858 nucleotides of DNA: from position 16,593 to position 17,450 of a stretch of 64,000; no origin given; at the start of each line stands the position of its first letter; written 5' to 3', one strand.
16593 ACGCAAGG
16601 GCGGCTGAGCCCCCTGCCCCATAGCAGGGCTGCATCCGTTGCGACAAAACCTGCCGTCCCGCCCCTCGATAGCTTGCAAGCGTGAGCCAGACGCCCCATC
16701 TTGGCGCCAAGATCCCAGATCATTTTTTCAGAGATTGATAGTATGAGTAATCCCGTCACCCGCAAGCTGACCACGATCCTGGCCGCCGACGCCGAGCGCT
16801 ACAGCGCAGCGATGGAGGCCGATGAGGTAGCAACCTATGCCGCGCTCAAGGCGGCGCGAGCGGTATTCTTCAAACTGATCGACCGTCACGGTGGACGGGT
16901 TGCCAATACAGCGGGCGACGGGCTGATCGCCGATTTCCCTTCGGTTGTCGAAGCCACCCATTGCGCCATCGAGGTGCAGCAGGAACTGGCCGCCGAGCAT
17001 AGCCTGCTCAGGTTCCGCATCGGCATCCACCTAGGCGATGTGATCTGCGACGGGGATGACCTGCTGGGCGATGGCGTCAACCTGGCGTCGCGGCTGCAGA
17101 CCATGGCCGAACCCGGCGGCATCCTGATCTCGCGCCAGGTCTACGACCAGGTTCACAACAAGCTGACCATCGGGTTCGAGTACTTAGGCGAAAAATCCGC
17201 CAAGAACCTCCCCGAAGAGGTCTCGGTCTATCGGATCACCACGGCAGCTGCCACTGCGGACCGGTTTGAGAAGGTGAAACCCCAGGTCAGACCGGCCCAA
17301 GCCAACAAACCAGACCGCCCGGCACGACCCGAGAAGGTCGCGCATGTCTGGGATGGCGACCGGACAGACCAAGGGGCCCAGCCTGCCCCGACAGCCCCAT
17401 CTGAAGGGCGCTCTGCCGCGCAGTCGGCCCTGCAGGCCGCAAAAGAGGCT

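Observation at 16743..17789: Class III nucleotidyl cyclase with C-terminal membrane anchor wedged into the rplT-pheS junction on the opposite strand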

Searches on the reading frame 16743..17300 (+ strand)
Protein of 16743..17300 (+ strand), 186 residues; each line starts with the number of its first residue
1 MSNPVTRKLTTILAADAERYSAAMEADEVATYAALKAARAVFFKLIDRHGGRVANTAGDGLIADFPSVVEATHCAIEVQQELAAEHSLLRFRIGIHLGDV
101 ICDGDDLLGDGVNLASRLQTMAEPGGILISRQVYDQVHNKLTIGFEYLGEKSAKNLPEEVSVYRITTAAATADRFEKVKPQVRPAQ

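Call 22: search_solved_structures(query=window:16743-17300:+, max_evalue=1, show_alignments=0)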
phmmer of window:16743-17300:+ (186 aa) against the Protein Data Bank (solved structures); distinct sequences matched with E-value up to 1: 44.
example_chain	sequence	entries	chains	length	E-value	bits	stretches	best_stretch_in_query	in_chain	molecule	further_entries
3mr7_A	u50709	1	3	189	5.3e-26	95.1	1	6-181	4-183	Adenylate/guanylate cyclase/hydrolase, alpha/beta fold family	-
4wp9_A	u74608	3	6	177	1.9e-14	57.5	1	12-149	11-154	Ma1120 | Cyclase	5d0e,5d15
4wp8_A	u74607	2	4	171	2.5e-14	57.1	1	12-146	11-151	Ma1120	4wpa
4wp3_A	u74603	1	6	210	3.1e-14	56.8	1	12-148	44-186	Ma1120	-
5d0g_A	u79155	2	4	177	4.9e-13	52.9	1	12-149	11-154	Cyclase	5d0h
1ybt_A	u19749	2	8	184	3.9e-12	49.9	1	41-158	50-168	hydrolase, alpha/beta hydrolase fold family | lipJ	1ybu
1y10_A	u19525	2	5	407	0.00015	25.3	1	55-169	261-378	Hypothetical protein Rv1264/MT1302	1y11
3r5g_A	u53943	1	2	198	0.0018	21.7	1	106-166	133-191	CyaB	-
1fx2_A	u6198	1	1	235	0.0028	21.1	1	88-169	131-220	RECEPTOR-TYPE ADENYLATE CYCLASE GRESAG 4.1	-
1fx4_A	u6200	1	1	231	0.0084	19.6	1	89-167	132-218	RECEPTOR-TYPE ADENYLATE CYCLASE GRESAG 4.3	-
5oyh_A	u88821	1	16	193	0.02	18.3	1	89-142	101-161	Nucleotide cyclase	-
8buz_A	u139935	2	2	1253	0.023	18.2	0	89-160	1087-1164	Adenylate cyclase type 8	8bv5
1wc0_A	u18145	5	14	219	0.036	17.5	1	89-151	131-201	ADENYLATE CYCLASE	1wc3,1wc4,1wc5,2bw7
1wc1_A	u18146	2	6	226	0.036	17.5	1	89-151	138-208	ADENYLATE CYCLASE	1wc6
6aoa_A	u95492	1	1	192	0.041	17.3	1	92-141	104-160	Bacterio-rhodopsin/guanylyl cyclase 1 fusion protein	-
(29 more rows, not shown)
